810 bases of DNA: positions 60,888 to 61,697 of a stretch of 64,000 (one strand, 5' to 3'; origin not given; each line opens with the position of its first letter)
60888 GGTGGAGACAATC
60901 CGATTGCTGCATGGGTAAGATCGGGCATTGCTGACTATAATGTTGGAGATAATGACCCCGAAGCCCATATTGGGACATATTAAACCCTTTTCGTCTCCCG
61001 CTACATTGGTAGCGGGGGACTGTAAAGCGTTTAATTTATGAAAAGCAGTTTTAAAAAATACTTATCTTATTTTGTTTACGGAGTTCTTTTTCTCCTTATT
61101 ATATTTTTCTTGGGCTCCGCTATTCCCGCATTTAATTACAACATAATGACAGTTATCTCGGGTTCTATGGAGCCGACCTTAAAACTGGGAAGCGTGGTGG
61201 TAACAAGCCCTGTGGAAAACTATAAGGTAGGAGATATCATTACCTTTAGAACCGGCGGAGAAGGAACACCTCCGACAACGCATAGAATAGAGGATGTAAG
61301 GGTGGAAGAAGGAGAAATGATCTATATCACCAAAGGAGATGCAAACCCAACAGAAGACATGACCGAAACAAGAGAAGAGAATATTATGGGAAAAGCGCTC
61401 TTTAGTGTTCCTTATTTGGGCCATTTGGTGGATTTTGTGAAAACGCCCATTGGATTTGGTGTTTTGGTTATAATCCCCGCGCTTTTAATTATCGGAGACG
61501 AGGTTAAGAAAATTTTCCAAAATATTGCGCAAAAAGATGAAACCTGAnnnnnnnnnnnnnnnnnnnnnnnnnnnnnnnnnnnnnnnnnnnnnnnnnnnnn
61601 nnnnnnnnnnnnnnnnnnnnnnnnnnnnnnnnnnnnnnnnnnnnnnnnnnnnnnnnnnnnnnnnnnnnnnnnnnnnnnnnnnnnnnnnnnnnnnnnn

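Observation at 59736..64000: SipW-type signal peptidase locus with three divergent TasA/camelysin-like proteins and a PrsW-like protease: candidate undescribed extracellular fibre/matrix system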

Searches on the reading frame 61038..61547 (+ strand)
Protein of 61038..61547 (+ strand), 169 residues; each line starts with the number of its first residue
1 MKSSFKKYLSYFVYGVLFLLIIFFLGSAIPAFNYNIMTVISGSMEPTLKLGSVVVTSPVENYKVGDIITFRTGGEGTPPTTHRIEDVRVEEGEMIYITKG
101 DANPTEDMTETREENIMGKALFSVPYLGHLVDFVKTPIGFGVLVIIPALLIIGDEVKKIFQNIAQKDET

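Call 4: search_protein_families(library=pfam, proteins=[window:61038-61547:+], max_evalue=1)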
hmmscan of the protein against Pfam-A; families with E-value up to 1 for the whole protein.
window:61038-61547:+ (169 aa): 3 families
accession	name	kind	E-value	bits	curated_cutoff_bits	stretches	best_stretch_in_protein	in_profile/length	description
PF10502.14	Peptidase_S26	-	6e-05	23.5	22.9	1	17-73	6-66/168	Signal peptidase, peptidase S26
PF00717.28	Peptidase_S24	-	0.00077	19.6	23.3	1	36-119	37-114/116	Peptidase S24-like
PF09620.15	Cas_csx3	-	0.05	13.9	21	1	42-68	52-77/78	CRISPR-associated protein (Cas_csx3)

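Call 7: search_protein_families(library=ncbifam, proteins=[window:61038-61547:+], max_evalue=10)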
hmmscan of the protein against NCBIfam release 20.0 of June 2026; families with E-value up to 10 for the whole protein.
window:61038-61547:+ (169 aa): 3 families
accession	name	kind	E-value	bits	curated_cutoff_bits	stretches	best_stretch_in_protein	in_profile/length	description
TIGR02228.1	sigpep_I_arch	equivalog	3.6e-34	117.9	51.85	1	8-158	6-157/158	signal peptidase I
NF046067.1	SigPepSipWBacil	equivalog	2.9e-32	111.8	190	1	30-166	34-172/189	signal peptidase I SipW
TIGR02227.1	sigpep_I_bact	equivalog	4.4e-07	29.9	47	1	17-84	3-74/162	signal peptidase I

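Call 10: find_encoding_contigs(protein=window:61038-61547:+, flank=10000, max_places=6)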
Protein window:61038-61547:+ (169 aa): 7 contigs read that carry it; 3 places shown.
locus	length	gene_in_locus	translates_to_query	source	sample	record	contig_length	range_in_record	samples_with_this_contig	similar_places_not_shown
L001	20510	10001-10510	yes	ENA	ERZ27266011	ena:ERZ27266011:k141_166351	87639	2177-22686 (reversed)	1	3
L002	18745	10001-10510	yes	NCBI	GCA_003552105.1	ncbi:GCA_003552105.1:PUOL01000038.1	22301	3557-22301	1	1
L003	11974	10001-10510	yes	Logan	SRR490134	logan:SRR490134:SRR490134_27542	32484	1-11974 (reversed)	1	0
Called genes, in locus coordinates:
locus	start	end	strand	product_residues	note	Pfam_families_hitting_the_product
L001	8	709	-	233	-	PF03483:B3_4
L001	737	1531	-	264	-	PF09603:Fib_succ_major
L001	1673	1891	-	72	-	-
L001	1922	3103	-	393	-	PF00890:FAD_binding_2 (weak), PF01266:DAO, PF01593:Amino_oxidase, PF01946:Thi4 (weak), PF03486:HI0933_like (faint), PF07992:Pyr_redox_2 (faint), PF13450:NAD_binding_8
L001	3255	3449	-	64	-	-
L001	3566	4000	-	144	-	-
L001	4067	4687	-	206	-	-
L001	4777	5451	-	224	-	-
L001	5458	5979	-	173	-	-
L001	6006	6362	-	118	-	PF09685:MamF_MmsF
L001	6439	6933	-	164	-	-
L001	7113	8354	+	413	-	PF00999:Na_H_Exchanger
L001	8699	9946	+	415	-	-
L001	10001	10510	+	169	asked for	-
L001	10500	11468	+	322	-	-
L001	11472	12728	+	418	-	-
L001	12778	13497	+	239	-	PF13367:PrsW-protease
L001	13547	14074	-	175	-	-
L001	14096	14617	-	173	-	-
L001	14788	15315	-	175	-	-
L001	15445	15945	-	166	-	PF00293:NUDIX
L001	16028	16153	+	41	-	-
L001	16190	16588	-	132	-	-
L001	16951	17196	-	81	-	-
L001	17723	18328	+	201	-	-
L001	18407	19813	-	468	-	PF13360:PQQ_2, PF08450:SGL (weak)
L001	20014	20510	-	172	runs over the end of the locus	-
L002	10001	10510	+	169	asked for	-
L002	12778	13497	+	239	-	PF13367:PrsW-protease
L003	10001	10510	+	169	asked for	-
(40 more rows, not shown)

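Call 23: find_related_loci(query=window:61038-61547:+, collection=genome_contigs, flank=8000)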
Query window:61038-61547:+ (169 aa) in genome_contigs; peptide patterns used: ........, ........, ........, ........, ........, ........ (x = any residue, [..] = any of these).
151 stretches matched a pattern; 2 encode a relative of the query (tblastn E <= 1e-3); 2 distinct loci.
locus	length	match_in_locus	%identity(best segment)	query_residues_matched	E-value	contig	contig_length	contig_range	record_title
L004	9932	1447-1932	80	8-169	3e-89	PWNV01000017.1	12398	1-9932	MAG: Candidatus Nealsonbacteria bacterium isolate CSSed10_344R1 CS-Sed10-C12224, whole genome shotgun sequence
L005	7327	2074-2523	39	16-165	1e-34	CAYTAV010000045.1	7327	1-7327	MAG TPA_asm: uncultured Gammaproteobacteria bacterium isolate binchicken_co22_29 genome assembly, contig: NODE_9878_leng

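Call 63: search_solved_structures(query=window:61038-61547:+, max_evalue=0.01, show_alignments=2)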
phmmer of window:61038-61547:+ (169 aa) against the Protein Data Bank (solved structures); distinct sequences matched with E-value up to 0.01: 3.
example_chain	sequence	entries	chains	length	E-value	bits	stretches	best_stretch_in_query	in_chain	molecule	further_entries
7p2p_A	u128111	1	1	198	1e-09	41.9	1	27-135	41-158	Signal peptidase complex catalytic subunit SEC11A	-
9rjb_A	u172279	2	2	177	2.7e-09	40.5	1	27-134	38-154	Signal peptidase complex catalytic subunit SEC11A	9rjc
7p2q_A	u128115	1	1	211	4.3e-08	36.6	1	30-134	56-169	Signal peptidase complex catalytic subunit SEC11C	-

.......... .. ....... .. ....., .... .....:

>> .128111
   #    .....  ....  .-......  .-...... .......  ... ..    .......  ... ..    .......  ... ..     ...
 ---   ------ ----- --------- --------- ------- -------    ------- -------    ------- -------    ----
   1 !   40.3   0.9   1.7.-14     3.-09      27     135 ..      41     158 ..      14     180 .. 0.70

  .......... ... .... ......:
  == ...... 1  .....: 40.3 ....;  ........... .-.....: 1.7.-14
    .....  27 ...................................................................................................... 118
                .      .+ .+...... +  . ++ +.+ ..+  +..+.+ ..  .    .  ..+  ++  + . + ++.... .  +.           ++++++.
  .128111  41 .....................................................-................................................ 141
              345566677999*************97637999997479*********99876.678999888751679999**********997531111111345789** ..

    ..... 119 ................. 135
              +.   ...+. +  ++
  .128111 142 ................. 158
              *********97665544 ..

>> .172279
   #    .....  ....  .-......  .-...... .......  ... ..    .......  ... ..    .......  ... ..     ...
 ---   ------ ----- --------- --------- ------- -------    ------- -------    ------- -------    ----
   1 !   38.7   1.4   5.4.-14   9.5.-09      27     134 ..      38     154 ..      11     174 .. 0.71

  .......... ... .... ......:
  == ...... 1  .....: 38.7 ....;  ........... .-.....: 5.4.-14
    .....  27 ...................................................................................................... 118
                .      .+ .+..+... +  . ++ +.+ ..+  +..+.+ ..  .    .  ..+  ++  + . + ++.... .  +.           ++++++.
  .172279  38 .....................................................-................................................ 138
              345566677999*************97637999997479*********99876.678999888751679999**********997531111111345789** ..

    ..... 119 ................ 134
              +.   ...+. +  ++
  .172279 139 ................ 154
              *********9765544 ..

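Call 74: find_related_loci(query=A9, collection=metagenome_contigs, flank=6500)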
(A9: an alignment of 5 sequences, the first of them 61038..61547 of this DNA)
Query A9 (169 aa) in metagenome_contigs; peptide patterns used: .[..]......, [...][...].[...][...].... (x = any residue, [..] = any of these).
600 stretches matched a pattern (row limit reached: there are more); 483 encode a relative of the query (tblastn E <= 1e-3); the best 80 are kept; 80 distinct loci.
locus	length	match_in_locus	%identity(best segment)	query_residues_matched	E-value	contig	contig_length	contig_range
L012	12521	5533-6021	46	6-168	4e-49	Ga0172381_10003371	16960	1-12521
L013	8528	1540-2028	48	4-165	1e-48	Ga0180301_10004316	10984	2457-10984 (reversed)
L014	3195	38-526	46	7-168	2e-47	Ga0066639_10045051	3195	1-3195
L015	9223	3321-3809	48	7-168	3e-46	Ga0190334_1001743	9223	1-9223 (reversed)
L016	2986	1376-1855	50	11-168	6e-46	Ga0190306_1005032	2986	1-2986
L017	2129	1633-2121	49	7-169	2e-46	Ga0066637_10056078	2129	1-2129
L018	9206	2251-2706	51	12-166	4e-46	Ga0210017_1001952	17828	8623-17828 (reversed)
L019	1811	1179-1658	50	7-165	7e-47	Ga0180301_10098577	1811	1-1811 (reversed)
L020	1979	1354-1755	54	33-166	5e-46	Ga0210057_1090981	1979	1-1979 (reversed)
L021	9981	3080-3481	54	33-166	1e-45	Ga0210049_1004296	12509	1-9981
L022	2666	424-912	47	2-160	3e-45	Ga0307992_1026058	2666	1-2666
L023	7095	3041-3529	46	5-163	2e-45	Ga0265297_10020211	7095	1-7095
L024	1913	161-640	48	11-168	1e-44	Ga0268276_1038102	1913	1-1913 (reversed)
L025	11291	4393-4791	51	33-165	3e-44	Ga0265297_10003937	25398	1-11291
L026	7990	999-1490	44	7-169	1e-43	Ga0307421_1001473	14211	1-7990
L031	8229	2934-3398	45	15-168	1e-42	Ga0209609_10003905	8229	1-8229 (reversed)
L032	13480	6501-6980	47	7-165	2e-42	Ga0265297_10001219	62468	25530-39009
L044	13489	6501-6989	47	7-165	2e-40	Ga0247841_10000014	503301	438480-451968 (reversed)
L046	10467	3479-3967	48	7-168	2e-40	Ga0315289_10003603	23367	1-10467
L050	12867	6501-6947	49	15-165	9e-40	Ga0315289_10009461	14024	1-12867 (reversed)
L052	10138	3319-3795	47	9-165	3e-39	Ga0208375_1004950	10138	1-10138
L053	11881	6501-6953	45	19-168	5e-39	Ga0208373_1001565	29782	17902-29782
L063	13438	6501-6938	49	12-160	7e-38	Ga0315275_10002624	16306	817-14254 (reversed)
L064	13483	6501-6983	45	14-165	5e-38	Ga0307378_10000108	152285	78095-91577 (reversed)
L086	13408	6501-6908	48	33-168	3e-36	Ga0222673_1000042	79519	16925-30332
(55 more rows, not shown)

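Call 86: search_protein_families(library=pfam, proteins=[L001:12778-13497:+, L004:4713-5804:+, L001:13547-14074:-, L001:14096-14617:-, L001:14788-15315:-, L025:2995-3582:+, L025:4881-7031:+, L046:2058-3449:+], max_evalue=0.01)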
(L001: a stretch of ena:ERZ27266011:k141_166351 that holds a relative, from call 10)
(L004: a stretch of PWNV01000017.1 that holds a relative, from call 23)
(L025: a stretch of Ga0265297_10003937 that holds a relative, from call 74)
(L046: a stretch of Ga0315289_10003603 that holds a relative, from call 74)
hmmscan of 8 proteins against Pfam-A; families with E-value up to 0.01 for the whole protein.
L001:12778-13497:+ (239 aa): 1 family
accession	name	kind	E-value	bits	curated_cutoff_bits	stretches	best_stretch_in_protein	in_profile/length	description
PF13367.11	PrsW-protease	-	3.9e-33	115.1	23.5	1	32-217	1-190/196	PrsW family intramembrane metalloprotease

L004:4713-5804:+ (363 aa): 1 family
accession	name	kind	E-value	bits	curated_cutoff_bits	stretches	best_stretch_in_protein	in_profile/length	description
PF00188.32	CAP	-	1.4e-17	65.1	21.1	1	71-189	2-117/117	Cysteine-rich secretory protein family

L001:13547-14074:- (175 aa): 2 families
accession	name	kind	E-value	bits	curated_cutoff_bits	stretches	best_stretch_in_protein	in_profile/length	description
PF23828.1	DUF7198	-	0.0015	18.5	27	1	1-70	3-73/236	Family of unknown function (DUF7198)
PF12685.13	SpoIIIAH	-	0.0092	16.4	30.6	1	3-63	1-46/191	SpoIIIAH-like protein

L001:14096-14617:- (173 aa): 0 families

L001:14788-15315:- (175 aa): 1 family
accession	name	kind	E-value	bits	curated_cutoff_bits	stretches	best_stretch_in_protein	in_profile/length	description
PF12685.13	SpoIIIAH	-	0.0052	17.2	30.6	1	3-75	1-46/191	SpoIIIAH-like protein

L025:2995-3582:+ (195 aa): 1 family
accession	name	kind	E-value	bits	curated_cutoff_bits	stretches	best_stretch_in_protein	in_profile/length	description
PF12389.13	Peptidase_M73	-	6e-14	52.8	22.5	1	6-83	6-79/196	Camelysin metallo-endopeptidase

L025:4881-7031:+ (716 aa): 4 families
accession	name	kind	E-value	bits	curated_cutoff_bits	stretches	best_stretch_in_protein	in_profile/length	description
PF13385.13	Laminin_G_3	-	2.3e-32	112.7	27.6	1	344-504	1-151/151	Concanavalin A-like lectin/glucanases superfamily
PF00932.25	LTD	-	8.5e-15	55.5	34.3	1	187-288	7-107/109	Lamin Tail Domain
PF02973.23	Sialidase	-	0.00018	21.5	26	1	444-506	116-184/189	Sialidase, N-terminal domain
PF12389.13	Peptidase_M73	-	0.00021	21.6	22.5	1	28-85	24-79/196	Camelysin metallo-endopeptidase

L046:2058-3449:+ (463 aa): 3 families
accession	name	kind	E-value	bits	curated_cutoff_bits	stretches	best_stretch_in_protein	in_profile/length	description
PF00066.22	Notch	-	6.5e-08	33.3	21.2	1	429-462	3-35/36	LNR domain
PF11617.13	Cu-binding_MopE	-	5.2e-07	30.2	27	2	411-428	13-30/30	Putative metal-binding motif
PF12389.13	Peptidase_M73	-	0.00048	20.4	22.5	1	61-96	14-48/196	Camelysin metallo-endopeptidase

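Call 92: search_protein_families(library=pfam, proteins=[L015:4228-6708:+, L023:3625-6111:+, L046:3979-6162:+, L050:6950-9634:+, L053:6959-9808:+, L064:7083-9632:+, L013:2172-4433:+, L044:7079-9136:+, L032:7078-9105:+, L063:6996-8930:+], max_evalue=0.001)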
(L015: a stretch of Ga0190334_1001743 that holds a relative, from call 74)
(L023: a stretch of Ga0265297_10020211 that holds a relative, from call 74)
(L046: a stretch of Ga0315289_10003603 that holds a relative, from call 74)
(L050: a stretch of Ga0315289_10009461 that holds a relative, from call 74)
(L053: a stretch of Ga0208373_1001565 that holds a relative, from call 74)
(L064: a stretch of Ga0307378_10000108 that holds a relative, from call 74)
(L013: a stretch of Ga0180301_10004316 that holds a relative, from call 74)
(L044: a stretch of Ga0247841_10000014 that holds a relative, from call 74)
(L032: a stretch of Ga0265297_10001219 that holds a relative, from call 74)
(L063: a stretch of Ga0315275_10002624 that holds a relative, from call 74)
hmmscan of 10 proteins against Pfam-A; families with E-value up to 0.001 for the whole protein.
L015:4228-6708:+ (826 aa): 1 family
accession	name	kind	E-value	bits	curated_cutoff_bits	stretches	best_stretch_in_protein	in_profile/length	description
PF00932.25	LTD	-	9.9e-15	55.3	34.3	1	180-293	7-108/109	Lamin Tail Domain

L023:3625-6111:+ (828 aa): 2 families
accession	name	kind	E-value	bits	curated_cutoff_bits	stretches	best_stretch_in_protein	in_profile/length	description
PF24517.2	CBM96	-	3.1e-18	66.6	26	1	224-359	4-140/164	Carbohydrate-binding module family 96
PF00932.25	LTD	-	2.4e-13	50.9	34.3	1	508-628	3-108/109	Lamin Tail Domain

L046:3979-6162:+ (727 aa): 2 families
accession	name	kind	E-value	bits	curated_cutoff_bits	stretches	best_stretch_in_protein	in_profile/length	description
PF24517.2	CBM96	-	4.3e-29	101.9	26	1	201-357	2-157/164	Carbohydrate-binding module family 96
PF00932.25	LTD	-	1.8e-13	51.3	34.3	1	376-494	6-108/109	Lamin Tail Domain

L050:6950-9634:+ (894 aa): 1 family
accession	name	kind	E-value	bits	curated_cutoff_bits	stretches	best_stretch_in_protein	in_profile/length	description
PF00932.25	LTD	-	4.9e-14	53.1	34.3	1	647-767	3-108/109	Lamin Tail Domain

L053:6959-9808:+ (949 aa): 2 families
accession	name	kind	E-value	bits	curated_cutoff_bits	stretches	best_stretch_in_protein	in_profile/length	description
PF16403.11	Bact_surface_Ig-like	-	3.4e-12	46.7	27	1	697-765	2-71/71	Bacterial surface protein, Ig-like domain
PF00932.25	LTD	-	1.6e-11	45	34.3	1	417-521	9-108/109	Lamin Tail Domain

L064:7083-9632:+ (849 aa): 4 families
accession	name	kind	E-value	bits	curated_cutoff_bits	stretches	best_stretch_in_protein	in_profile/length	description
PF00754.31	F5_F8_type_C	-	5.4e-25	88.4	28.2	1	228-346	2-127/127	F5/8 type C domain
PF22633.2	F5_F8_type_C_2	-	3.3e-21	76.2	27.8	1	241-329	1-91/91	NedA-like, galactose-binding domain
PF00932.25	LTD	-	3.2e-16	60.1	34.3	1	453-568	3-107/109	Lamin Tail Domain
PF24135.1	DUF7402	-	5e-05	23.9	27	1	221-349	1-133/133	Domain of unknown function (DUF7402)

L013:2172-4433:+ (753 aa): 1 family
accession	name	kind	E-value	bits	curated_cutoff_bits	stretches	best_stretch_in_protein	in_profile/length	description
PF00932.25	LTD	-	2.6e-15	57.1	34.3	1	181-296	7-107/109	Lamin Tail Domain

L044:7079-9136:+ (685 aa): 3 families
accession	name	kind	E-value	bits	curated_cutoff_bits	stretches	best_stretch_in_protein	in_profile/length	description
PF13385.13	Laminin_G_3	-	1.8e-29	103.2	27.6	1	336-494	1-150/151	Concanavalin A-like lectin/glucanases superfamily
PF00932.25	LTD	-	9.7e-14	52.1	34.3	1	184-281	6-108/109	Lamin Tail Domain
PF02210.31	Laminin_G_2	-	4.8e-08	34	22.9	1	394-484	27-123/126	Laminin G domain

L032:7078-9105:+ (675 aa): 5 families
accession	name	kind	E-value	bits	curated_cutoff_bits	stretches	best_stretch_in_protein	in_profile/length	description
PF13385.13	Laminin_G_3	-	2.8e-28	99.4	27.6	1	356-513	2-150/151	Concanavalin A-like lectin/glucanases superfamily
PF00932.25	LTD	-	8.6e-17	61.9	34.3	1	198-300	6-108/109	Lamin Tail Domain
PF02210.31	Laminin_G_2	-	2.2e-06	28.6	22.9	1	413-503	27-123/126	Laminin G domain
PF12389.13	Peptidase_M73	-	5.4e-06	26.8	22.5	1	25-98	8-80/196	Camelysin metallo-endopeptidase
PF02973.23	Sialidase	-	0.00048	20.1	26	0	452-515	118-183/189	Sialidase, N-terminal domain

L063:6996-8930:+ (644 aa): 0 families

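Call 93: search_protein_families(library=pfam, proteins=[L052:578-1858:+, L052:1880-3175:+, L053:3782-4936:+, L053:5049-6356:+, L064:3622-4926:+, L064:5114-6379:+, L086:3137-4831:+, L086:4947-6305:+, L018:855-2120:+, L031:1690-2793:+], max_evalue=0.001)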
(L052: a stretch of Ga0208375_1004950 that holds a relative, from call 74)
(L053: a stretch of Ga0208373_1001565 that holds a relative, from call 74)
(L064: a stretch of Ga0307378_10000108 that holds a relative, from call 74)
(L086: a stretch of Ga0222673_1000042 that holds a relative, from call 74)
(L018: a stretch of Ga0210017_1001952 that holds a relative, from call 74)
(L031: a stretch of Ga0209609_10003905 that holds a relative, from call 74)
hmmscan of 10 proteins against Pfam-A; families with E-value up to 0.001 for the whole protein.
L052:578-1858:+ (426 aa): 1 family
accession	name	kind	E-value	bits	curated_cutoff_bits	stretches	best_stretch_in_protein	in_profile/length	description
PF12389.13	Peptidase_M73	-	1.8e-05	25.1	22.5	1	17-66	3-51/196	Camelysin metallo-endopeptidase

L052:1880-3175:+ (431 aa): 1 family
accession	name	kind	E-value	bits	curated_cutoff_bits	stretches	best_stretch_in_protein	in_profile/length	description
PF12389.13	Peptidase_M73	-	0.00035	20.9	22.5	1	2-48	4-49/196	Camelysin metallo-endopeptidase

L053:3782-4936:+ (384 aa): 1 family
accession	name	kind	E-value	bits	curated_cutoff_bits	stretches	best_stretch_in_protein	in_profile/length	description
PF12389.13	Peptidase_M73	-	7e-05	23.2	22.5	1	14-51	16-52/196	Camelysin metallo-endopeptidase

L053:5049-6356:+ (435 aa): 1 family
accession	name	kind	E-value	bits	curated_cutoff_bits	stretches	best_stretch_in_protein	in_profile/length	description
PF12389.13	Peptidase_M73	-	6e-07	29.9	22.5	1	2-48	4-49/196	Camelysin metallo-endopeptidase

L064:3622-4926:+ (434 aa): 1 family
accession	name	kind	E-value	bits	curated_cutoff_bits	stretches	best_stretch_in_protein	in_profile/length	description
PF12389.13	Peptidase_M73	-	4.2e-05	23.9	22.5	1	25-74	3-51/196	Camelysin metallo-endopeptidase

L064:5114-6379:+ (421 aa): 1 family
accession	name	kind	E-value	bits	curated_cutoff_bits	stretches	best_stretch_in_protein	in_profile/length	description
PF12389.13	Peptidase_M73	-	1e-05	25.9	22.5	1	3-50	4-50/196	Camelysin metallo-endopeptidase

L086:3137-4831:+ (564 aa): 2 families
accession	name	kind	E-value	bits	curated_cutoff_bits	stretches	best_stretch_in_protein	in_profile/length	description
PF12389.13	Peptidase_M73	-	9.6e-05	22.7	22.5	0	14-57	8-50/196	Camelysin metallo-endopeptidase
PF05048.19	NosD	-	0.0006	19.8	23.6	0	381-525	52-188/212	Periplasmic copper-binding protein (NosD)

L086:4947-6305:+ (452 aa): 1 family
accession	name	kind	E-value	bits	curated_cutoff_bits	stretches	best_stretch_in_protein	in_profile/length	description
PF12389.13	Peptidase_M73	-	0.00072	19.9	22.5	0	16-57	7-49/196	Camelysin metallo-endopeptidase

L018:855-2120:+ (421 aa): 1 family
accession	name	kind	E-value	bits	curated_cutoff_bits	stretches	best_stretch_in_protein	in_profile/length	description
PF12389.13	Peptidase_M73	-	1.1e-05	25.8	22.5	1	14-49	15-49/196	Camelysin metallo-endopeptidase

L031:1690-2793:+ (367 aa): 1 family
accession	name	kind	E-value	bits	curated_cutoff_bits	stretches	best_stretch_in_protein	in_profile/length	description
PF12389.13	Peptidase_M73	-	7.2e-12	46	22.5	1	2-85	3-79/196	Camelysin metallo-endopeptidase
